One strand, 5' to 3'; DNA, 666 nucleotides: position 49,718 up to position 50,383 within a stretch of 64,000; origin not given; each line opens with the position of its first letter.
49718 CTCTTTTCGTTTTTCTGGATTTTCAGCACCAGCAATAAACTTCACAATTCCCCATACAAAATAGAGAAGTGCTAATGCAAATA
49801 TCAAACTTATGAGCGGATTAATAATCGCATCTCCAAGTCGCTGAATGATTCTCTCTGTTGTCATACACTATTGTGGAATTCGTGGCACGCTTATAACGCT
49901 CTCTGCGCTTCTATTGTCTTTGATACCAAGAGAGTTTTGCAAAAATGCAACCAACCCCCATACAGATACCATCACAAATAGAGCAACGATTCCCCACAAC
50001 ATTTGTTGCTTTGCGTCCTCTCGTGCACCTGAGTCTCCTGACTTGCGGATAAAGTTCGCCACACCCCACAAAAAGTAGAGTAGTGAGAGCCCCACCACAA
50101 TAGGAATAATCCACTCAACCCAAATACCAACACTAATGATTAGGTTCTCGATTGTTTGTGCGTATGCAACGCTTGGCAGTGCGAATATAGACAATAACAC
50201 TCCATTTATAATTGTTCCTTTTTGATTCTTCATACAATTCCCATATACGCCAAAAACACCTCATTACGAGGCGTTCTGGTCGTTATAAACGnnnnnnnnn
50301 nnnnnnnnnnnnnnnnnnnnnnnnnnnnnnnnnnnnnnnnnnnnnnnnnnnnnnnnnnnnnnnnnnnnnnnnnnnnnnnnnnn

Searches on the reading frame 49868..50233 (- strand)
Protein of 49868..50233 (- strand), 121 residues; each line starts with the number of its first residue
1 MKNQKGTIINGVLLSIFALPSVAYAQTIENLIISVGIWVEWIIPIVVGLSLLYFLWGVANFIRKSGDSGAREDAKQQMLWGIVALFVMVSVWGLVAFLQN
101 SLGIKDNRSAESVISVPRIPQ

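Call 9: search_protein_families(library=pfam, proteins=[window:49868-50233:-])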
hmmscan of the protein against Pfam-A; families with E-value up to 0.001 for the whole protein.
window:49868-50233:- (121 aa): 1 family
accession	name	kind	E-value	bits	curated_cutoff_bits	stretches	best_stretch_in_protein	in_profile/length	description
PF18895.5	T4SS_pilin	-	7.7e-09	36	26.6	1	28-98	5-71/71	Type IV secretion system pilin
